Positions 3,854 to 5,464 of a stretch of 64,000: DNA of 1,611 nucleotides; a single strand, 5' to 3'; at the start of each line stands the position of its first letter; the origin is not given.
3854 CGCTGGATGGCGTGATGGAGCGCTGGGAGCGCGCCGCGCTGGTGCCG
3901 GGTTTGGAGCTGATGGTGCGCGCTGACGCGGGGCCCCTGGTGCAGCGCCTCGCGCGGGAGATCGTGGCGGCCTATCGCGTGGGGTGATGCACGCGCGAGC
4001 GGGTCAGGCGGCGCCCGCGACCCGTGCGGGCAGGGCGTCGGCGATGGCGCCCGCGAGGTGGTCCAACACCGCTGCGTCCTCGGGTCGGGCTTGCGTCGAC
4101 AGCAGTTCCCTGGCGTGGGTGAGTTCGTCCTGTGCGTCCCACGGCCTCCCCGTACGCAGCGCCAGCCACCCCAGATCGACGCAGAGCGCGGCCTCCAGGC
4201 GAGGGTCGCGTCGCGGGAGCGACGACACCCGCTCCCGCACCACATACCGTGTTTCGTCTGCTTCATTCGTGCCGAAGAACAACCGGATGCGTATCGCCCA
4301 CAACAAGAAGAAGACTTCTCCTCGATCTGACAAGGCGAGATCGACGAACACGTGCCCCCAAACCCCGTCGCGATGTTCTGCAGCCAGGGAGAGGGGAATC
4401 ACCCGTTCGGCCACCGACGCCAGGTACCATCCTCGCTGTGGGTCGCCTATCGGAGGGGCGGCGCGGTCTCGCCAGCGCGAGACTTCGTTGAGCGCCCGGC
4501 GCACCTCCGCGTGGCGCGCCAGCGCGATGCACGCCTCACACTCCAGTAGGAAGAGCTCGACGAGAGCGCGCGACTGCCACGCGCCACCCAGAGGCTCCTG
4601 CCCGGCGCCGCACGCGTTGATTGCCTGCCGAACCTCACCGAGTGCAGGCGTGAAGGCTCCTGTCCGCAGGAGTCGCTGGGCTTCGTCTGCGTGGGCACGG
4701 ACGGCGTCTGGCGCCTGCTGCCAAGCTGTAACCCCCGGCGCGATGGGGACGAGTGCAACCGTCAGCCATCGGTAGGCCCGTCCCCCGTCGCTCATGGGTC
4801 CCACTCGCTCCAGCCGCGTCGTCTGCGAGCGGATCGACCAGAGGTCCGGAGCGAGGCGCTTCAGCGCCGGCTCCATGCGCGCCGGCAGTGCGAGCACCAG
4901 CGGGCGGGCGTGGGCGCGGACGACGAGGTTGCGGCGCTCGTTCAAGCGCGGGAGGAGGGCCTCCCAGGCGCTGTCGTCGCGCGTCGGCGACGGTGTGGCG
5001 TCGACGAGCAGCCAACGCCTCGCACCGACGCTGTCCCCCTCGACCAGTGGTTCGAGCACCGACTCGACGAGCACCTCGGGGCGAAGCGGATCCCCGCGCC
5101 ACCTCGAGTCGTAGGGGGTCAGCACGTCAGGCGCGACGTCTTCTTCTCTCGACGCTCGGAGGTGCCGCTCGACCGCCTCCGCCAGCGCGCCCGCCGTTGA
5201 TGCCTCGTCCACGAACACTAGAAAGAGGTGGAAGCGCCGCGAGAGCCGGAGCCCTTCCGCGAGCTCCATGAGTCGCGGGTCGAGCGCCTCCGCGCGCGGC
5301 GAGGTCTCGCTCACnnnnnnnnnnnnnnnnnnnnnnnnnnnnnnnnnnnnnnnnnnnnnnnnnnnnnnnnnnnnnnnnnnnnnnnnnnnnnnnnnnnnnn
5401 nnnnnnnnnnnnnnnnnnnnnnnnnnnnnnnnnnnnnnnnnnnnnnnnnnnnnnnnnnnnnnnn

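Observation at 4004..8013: Translationally coupled three-gene operon with two paralogous P-loop NTPases, one lacking the Walker A lysine, plus a helical partner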

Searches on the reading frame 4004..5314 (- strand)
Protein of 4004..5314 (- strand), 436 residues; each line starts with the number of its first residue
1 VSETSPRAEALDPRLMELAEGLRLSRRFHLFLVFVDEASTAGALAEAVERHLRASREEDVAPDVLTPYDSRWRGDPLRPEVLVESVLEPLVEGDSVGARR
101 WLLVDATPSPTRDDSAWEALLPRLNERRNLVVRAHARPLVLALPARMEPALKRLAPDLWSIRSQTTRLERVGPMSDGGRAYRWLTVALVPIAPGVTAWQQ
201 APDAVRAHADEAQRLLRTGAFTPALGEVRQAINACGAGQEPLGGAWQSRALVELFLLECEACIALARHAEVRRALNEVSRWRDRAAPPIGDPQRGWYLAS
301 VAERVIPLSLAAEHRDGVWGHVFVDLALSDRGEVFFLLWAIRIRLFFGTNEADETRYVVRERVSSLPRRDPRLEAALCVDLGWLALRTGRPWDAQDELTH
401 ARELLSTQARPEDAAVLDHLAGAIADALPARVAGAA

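Call 6: search_protein_families(library=pfam, proteins=[window:4004-5314:-], max_evalue=1)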
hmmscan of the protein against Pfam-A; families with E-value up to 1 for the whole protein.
window:4004-5314:- (436 aa): 0 families

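Call 7: search_protein_families(library=padloc, proteins=[window:4004-5314:-], max_evalue=1)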
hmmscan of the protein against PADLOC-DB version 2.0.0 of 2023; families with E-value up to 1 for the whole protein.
window:4004-5314:- (436 aa): 0 families

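Call 8: search_protein_families(library=ncbifam, proteins=[window:4004-5314:-], max_evalue=1)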
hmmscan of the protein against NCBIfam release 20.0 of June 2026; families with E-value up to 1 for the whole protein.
window:4004-5314:- (436 aa): 0 families

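Call 16: find_homologous_proteins(query=window:4004-5314:-)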
Query window:4004-5314:- (436 aa): 4 proteins with E <= 0.001 among 8000 candidates.
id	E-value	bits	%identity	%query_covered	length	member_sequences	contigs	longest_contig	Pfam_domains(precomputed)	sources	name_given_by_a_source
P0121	2.8e-282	954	100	100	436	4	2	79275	-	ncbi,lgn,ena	-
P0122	1.2e-181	623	71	100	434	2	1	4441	-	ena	-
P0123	1.6e-167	576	68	100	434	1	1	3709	-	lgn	-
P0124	6.6e-13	67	39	34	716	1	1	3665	PF07721.21,PF09976.16,PF00515.35,PF01535.27,PF13424.13,PF13176.13,PF07719.24,PF13374.13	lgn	-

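Call 52: predict_structure(alignment_id=A3)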
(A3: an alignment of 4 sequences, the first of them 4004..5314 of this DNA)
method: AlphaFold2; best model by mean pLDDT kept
length: 436 residues; sequences in the alignment: 4
mean_pLDDT: 62.5   pTM: 0.41
mean pLDDT of the five models: 62.5, 61.5, 61.3, 60.3, 58.8
residues with pLDDT >= 90: 6; 70-90: 125; 50-70: 221; < 50: 84
segments of 3 or more residues with pLDDT < 50: 1-11, 26-28, 95-98, 173-195, 314-319, 412-436
pLDDT, mean of each block of 10 residues (from residue 1): 34 59 60 71 72 61 78 76 82 56 82 89 80 70 86 78 62 38 29 48 85 75 78 71 60 61 50 55 67 59 54 48 56 62 54 64 62 61 62 67 58 46 41 29
secondary structure, 60 per line:
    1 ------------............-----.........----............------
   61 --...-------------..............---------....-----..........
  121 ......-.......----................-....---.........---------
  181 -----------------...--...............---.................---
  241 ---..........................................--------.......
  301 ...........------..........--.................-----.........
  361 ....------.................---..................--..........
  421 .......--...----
elements in order: H13-24 E30-38 H43-54 E63-65 H79-92 E102-105 H111-126 H128-134 E139-144 H145-154 H156-159 E163-171 H203-217 H221-237 H244-285 H294-311 H318-327 H330-346 H352-364 H371-387 H391-408 H411-427

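Call 70: search_protein_families(library=pfam, alignment_id=A4, max_evalue=0.001)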
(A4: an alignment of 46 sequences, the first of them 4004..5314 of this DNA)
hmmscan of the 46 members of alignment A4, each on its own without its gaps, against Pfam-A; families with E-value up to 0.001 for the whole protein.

A. member 1, window:4004-5314:- (436 aa): 0 families

B. families by the number of members that match (of 46 scanned): 36 families (the first 25 are shown)
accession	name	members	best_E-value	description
PF13424.12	TPR_12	24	1.5e-28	Tetratricopeptide repeat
PF00515.34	TPR_1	20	2.4e-22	Tetratricopeptide repeat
PF07719.23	TPR_2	19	2.8e-23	Tetratricopeptide repeat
PF13374.12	TPR_10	18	4.8e-25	Tetratricopeptide repeat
PF13181.12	TPR_8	15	2.8e-17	Tetratricopeptide repeat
PF13414.12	TPR_11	11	4.1e-15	TPR repeat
PF13176.12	TPR_7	10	8.2e-18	Tetratricopeptide repeat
PF13428.12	TPR_14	10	2e-09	Tetratricopeptide repeat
PF17874.7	TPR_MalT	8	3e-13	MalT-like TPR region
PF14559.12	TPR_19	7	1.9e-12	Tetratricopeptide repeat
PF09976.15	TPR_21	7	2.2e-08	Tetratricopeptide repeat-like domain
PF13174.12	TPR_6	4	1.4e-10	Tetratricopeptide repeat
PF04212.24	MIT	4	2.6e-07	MIT (microtubule interacting and transport) domain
PF13676.11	TIR_2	3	3.2e-21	TIR domain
PF24885.1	TPR_NPHP3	3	4.3e-08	Nephrocystin-3 TPR domain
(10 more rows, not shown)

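Call 110: fold_search(model_id=the predicted structure, library=pdb)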
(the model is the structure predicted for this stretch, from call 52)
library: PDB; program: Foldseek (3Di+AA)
matches with E <= 10: 570; with E <= 0.001: 0
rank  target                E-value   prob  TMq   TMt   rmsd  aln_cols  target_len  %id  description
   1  2o98_A                2.5e-02  0.98  0.16  0.27  21.0       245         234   13  Structure of the 14-3-3 / H+-ATPase plant complex (released 2007-04-03)
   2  8vsl_A                4.0e-02  0.99  0.20  0.32  21.6       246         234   13  Binary structure of 14-3-3 sigma and ARAF phosphopeptide (pS214) (released 2025-03-19)
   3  3p1r_A                4.7e-02  0.98  0.19  0.30  21.6       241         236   12  Crystal structure of human 14-3-3 sigma C38V/N166H in complex with TASK-3 peptide (released 2011-10-12)
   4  3iqj_A                6.1e-02  0.98  0.20  0.32  21.5       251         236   12  Crystal Structure of human 14-3-3 sigma in Complex with Raf1 peptide (10mer) (released 2010-09-01)
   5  7jgr_D                6.3e-02  0.60  0.22  0.22  20.0       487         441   10  Structure of Drosophila ORC bound to DNA (84 bp) and Cdc6 (released 2020-09-09)
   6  7st9_A                7.8e-02  0.85  0.25  0.22  17.5       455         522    8  Open state of Rad24-RFC:9-1-1 bound to a 5' ss/dsDNA junction (released 2022-03-23)
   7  6xxc_A                8.9e-02  0.97  0.20  0.32  21.6       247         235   12  Ternary complex of 14-3-3 sigma (C38N), Estrogen Related Receptor gamma (DBD) phosphopeptide, and disulfide PPI stabil (released 2020-11-18)
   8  6e10_5                8.9e-02  0.75  0.22  0.15  25.7       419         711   11  PTEX Core Complex in the Engaged (Extended) State (released 2018-08-22)
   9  3p1n_A                9.7e-02  0.95  0.19  0.30  21.6       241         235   12  Crystal structure of human 14-3-3 sigma in complex with TASK-3 peptide (released 2011-10-12)
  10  9nc9_G                1.0e-01  0.57  0.19  0.12  22.3       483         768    7  Helical assembly of AVAST5 filament (released 2026-02-18)
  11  6hhp_A                1.1e-01  0.94  0.19  0.30  21.7       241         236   12  Ternary complex of Estrogen Receptor alpha peptide and 14-3-3 sigma C42 mutant bound to disulfide fragment PPI stabili (released 2019-02-27)
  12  4fr3_A                1.2e-01  0.97  0.20  0.33  21.0       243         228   12  Crystal structure of human 14-3-3 sigma in complex with TASK-3 peptide and stabilizer 16-O-Me-FC-H (released 2013-05-08)
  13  5efr                  1.2e-01  0.51  0.12  0.13  21.0       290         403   11  Crystal Structure of a BamA-BamD fusion (released 2016-01-27)
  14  7jps_D                1.2e-01  0.51  0.20  0.21  18.3       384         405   12  ORC-DNA: Human Origin Recognition Complex (ORC) with DNA bound in the core (released 2020-09-09)
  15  5mhc_A                1.3e-01  0.93  0.19  0.31  21.7       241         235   13  Crystal structure of 14-3-3sigma and a p53 C-terminal 12-mer synthetic phosphopeptide (released 2017-10-04)
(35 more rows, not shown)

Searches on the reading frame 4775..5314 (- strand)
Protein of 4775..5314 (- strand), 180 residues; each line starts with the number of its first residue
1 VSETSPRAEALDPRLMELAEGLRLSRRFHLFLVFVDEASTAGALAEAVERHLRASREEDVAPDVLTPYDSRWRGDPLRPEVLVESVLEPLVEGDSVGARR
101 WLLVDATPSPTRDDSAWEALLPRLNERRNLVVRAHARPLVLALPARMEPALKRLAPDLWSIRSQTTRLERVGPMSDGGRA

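Call 67: search_protein_representatives(protein=window:4775-5314:-)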
Query: 180 residues. Proteins with E-value up to 0.001 (for the whole library): 402; up to 1e-10: 79; up to 1e-30: 1. The best 150 are listed.
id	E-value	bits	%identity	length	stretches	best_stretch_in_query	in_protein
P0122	1.9e-87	308.1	62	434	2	1-179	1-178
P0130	5.4e-22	95.0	38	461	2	11-169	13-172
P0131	2.4e-20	89.7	40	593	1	11-168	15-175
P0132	5.8e-20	88.4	37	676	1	12-172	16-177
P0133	2.6e-19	86.3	42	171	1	12-164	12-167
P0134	8.8e-19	84.6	35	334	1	11-173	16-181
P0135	2.1e-18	83.4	36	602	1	7-174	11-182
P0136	4.2e-18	82.4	38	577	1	12-173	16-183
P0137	8.0e-18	81.4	40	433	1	5-166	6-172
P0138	9.1e-18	81.2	36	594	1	12-165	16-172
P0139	9.3e-18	81.2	37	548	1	17-173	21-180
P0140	2.7e-17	79.7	39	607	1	13-168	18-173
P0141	3.2e-17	79.5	35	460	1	10-176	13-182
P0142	6.2e-17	78.5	39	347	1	13-172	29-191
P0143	7.7e-17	78.2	40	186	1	11-170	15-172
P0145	3.1e-16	76.3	38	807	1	6-169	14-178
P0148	6.7e-15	71.9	32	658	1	13-170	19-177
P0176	3.2e-12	63.2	36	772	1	12-170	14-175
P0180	6.6e-12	62.2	38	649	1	11-167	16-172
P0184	9.0e-12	61.7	38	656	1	2-164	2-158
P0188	9.8e-12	61.6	33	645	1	14-172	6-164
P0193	2.1e-11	60.5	34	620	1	17-169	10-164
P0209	1.6e-10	57.7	36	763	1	10-166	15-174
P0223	8.0e-10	55.4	33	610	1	14-166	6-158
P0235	1.6e-09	54.4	37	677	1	17-164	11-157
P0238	1.9e-09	54.2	29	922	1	12-167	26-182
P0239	1.9e-09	54.2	30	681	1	10-169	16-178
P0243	2.5e-09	53.8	35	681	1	17-167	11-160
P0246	3.1e-09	53.5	34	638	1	14-169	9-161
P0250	5.0e-09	52.8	34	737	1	12-173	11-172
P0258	9.7e-09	51.9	37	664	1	18-164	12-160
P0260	1.2e-08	51.6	39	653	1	3-169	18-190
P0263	1.4e-08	51.4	34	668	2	12-164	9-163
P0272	2.2e-08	50.7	45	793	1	85-168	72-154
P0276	4.3e-08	49.8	35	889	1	16-164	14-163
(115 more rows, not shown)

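Call 71: search_protein_families(library=pfam, proteins=[P0145, P0176, P0209, P0238, P0272, P0276, P0250, P0132, P0239, P0243], max_evalue=0.0001)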
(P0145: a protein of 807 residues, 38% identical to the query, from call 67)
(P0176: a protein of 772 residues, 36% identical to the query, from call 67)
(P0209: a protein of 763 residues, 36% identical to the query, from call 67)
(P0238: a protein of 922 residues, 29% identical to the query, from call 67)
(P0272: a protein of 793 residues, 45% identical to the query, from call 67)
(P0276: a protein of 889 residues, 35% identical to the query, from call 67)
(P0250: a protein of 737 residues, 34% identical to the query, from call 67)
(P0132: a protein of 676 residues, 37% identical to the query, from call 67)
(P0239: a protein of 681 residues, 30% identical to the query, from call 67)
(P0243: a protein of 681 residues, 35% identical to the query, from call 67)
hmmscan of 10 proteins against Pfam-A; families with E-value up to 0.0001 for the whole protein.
P0145 (807 aa): 1 family
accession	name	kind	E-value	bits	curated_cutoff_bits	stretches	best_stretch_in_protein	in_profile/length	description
PF13401.12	AAA_22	-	1.4e-06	29.1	27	1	493-602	8-122/130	AAA domain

P0176 (772 aa): 1 family
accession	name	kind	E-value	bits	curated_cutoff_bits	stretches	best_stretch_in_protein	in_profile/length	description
PF13401.12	AAA_22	-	4.3e-06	27.5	27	1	476-586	6-126/130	AAA domain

P0209 (763 aa): 0 families

P0238 (922 aa): 3 families
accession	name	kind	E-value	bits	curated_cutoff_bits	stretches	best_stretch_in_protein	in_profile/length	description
PF00805.28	Pentapeptide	-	4.7e-32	109.6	20.2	3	841-879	2-40/40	Pentapeptide repeats (8 copies)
PF13599.13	Pentapeptide_4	-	7.9e-18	64.7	38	2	805-871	11-77/78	Pentapeptide repeat region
PF05729.18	NACHT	-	7.9e-10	39.2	26.7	1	266-413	9-163/167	NACHT domain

P0272 (793 aa): 0 families

P0276 (889 aa): 6 families
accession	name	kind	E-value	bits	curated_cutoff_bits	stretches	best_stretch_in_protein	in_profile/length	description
PF13424.12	TPR_12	-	7.2e-19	68.2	30.1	0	626-690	2-67/77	Tetratricopeptide repeat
PF00515.34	TPR_1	-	1.7e-11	43.9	27.8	0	585-610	5-30/34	Tetratricopeptide repeat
PF07719.23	TPR_2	-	3.7e-11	42.7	27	0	584-609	4-29/34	Tetratricopeptide repeat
PF13181.12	TPR_8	-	3.1e-05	24.2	25.7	0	584-606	4-26/34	Tetratricopeptide repeat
PF13414.12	TPR_11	-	5.5e-05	23.2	26.8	0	588-610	1-23/42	TPR repeat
PF13176.12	TPR_7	-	7e-05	23.1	27.9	0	711-734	1-24/36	Tetratricopeptide repeat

P0250 (737 aa): 1 family
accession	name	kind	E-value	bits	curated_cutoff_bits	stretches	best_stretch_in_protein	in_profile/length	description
PF01593.30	Amino_oxidase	-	3.7e-08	33.5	19.8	1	664-713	395-442/443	Flavin containing amine oxidoreductase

P0132 (676 aa): 5 families
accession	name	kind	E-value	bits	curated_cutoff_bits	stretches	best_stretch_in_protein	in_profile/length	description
PF13424.12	TPR_12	-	9.7e-22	77.4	30.1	3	381-453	3-77/77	Tetratricopeptide repeat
PF17874.7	TPR_MalT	-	3e-13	50.2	45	1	462-655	2-195/336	MalT-like TPR region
PF07719.23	TPR_2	-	1.3e-10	41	27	0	421-451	1-31/34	Tetratricopeptide repeat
PF00515.34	TPR_1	-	8.7e-10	38.4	27.8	0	544-570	4-30/34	Tetratricopeptide repeat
PF13181.12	TPR_8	-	1.1e-08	35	25.7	0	426-452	6-32/34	Tetratricopeptide repeat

P0239 (681 aa): 10 families
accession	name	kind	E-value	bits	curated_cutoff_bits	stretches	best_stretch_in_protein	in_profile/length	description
PF13424.12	TPR_12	-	1.5e-28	99.3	30.1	3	332-388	3-60/77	Tetratricopeptide repeat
PF00515.34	TPR_1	-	4.1e-17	61.6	27.8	0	433-458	6-31/34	Tetratricopeptide repeat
PF07719.23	TPR_2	-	1.9e-15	56.1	27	0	432-457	5-30/34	Tetratricopeptide repeat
PF13374.12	TPR_10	-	2.6e-13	50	27.5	0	433-462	7-36/42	Tetratricopeptide repeat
PF13181.12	TPR_8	-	1.1e-11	44.4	25.7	0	431-458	4-31/34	Tetratricopeptide repeat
PF13414.12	TPR_11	-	4.3e-11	42.8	26.8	0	435-463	1-29/42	TPR repeat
PF13371.12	TPR_9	-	1.4e-09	38.3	35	0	350-392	6-48/73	Tetratricopeptide repeat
PF13428.12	TPR_14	-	2e-09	37.6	23.5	0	237-264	2-29/44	Tetratricopeptide repeat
PF24885.1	TPR_NPHP3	-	1e-06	28.8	100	0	471-553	94-170/239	Nephrocystin-3 TPR domain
PF13431.12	TPR_17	-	2.2e-06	27.9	24.4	0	412-438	4-30/34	Tetratricopeptide repeat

P0243 (681 aa): 0 families

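Call 72: search_protein_families(library=pfam, proteins=[P0184, P0188, P0193, P0235, P0258, P0263, P0260, P0246, P0223, P0180], max_evalue=0.00001)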
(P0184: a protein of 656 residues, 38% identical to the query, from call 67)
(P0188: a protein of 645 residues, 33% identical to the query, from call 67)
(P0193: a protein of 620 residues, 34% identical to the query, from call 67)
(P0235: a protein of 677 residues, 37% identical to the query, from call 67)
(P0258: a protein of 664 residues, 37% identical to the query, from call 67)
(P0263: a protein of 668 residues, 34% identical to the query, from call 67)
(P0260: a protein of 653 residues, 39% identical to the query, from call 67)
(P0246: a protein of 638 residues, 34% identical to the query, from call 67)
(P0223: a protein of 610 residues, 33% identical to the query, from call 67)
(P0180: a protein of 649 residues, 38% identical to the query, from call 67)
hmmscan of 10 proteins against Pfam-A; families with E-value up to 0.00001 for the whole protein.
P0184 (656 aa): 6 families
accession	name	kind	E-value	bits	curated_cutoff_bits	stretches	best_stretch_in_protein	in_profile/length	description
PF13424.12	TPR_12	-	1.9e-14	54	30.1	0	458-529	8-73/77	Tetratricopeptide repeat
PF07719.23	TPR_2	-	8.6e-13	47.8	27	0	503-527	3-27/34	Tetratricopeptide repeat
PF17874.7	TPR_MalT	-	3.6e-08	33.5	45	0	373-504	52-172/336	MalT-like TPR region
PF14559.12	TPR_19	-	6.2e-08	33.3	25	0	334-392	5-63/68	Tetratricopeptide repeat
PF13374.12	TPR_10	-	1.5e-07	31.6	27.5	0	466-490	15-39/42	Tetratricopeptide repeat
PF13414.12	TPR_11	-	8.7e-07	29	26.8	0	272-290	1-19/42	TPR repeat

P0188 (645 aa): 0 families

P0193 (620 aa): 0 families

P0235 (677 aa): 1 family
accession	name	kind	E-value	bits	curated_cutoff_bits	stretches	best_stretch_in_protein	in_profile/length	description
PF13424.12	TPR_12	-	7.8e-06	26.4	30.1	1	274-339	8-74/77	Tetratricopeptide repeat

P0258 (664 aa): 0 families

P0263 (668 aa): 1 family
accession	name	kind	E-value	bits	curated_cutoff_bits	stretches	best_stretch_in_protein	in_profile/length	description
PF14516.12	AAA_35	-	7.9e-26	91.1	27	1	408-643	10-250/331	AAA-like domain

P0260 (653 aa): 4 families
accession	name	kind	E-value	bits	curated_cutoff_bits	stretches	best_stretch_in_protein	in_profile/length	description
PF13424.12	TPR_12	-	2.3e-18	66.6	30.1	2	431-510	2-77/77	Tetratricopeptide repeat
PF13374.12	TPR_10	-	1.1e-13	51.1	27.5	0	340-373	2-35/42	Tetratricopeptide repeat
PF00515.34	TPR_1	-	1.5e-07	31.4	27.8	0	343-369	4-30/34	Tetratricopeptide repeat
PF07719.23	TPR_2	-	9.6e-07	28.9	27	0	343-369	4-30/34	Tetratricopeptide repeat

P0246 (638 aa): 0 families

P0223 (610 aa): 0 families

P0180 (649 aa): 0 families

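Call 75: find_encoding_contigs(protein=P0130, flank=8000, max_places=3)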
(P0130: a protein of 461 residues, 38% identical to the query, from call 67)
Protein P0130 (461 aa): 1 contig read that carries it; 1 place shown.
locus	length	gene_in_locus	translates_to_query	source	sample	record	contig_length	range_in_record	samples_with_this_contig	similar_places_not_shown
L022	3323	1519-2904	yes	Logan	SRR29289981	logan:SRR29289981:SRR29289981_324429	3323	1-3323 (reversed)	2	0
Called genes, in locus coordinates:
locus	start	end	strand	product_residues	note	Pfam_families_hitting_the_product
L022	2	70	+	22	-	?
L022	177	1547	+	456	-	-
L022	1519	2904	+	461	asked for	PF01582:TIR (weak), PF13676:TIR_2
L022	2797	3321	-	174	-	?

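Call 78: search_protein_families(library=padloc, proteins=[P0130, P0148, L022:177-1547:+, P0238, P0145, P0263], max_evalue=0.01)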
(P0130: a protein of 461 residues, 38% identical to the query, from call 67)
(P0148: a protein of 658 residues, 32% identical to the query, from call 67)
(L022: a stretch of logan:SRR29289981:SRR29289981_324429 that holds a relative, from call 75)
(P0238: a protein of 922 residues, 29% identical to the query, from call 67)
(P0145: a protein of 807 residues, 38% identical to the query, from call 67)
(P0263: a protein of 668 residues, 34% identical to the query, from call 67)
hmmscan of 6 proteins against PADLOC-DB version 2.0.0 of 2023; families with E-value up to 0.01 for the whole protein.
P0130 (461 aa): 6 families
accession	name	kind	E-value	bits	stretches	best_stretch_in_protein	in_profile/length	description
PDLC00420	ThsB1|ThsB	-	4.6e-33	112.7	1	315-456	3-145/319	TIR-like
PDLC05062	PDC-S66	-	6.8e-08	30.3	1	304-407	139-240/282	-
PDLC02012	SAVED5--SAVED_TIR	-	1e-06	26.1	1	311-400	11-98/404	-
PDLC02416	Aga_REase-TIR-PNTD1-PNTD2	-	8e-05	19.5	1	285-408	127-245/572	Class I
PDLC02400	Aga_TIR-PNTD1-PNTD2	-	0.00019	17.9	1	292-405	163-277/639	Class I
PDLC00417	ThsB1|ThsB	-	0.00079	17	1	313-404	166-255/303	TIR-like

P0148 (658 aa): 2 families
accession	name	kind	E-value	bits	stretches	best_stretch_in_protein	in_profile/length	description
PDLC00420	ThsB1|ThsB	-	1.4e-12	45.4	1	505-655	2-154/319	TIR-like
PDLC05062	PDC-S66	-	0.0048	14.4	1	506-580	150-222/282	-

L022:177-1547:+ (456 aa): 0 families

P0238 (922 aa): 0 families

P0145 (807 aa): 1 family
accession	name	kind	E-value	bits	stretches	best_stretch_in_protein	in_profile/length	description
PDLC04787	PDC-S01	-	0.0049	13.8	1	476-570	11-102/412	-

P0263 (668 aa): 1 family
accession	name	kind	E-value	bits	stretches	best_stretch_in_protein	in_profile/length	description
PDLC04140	mad8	-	0.0024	15.5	1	429-468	27-67/314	mads_8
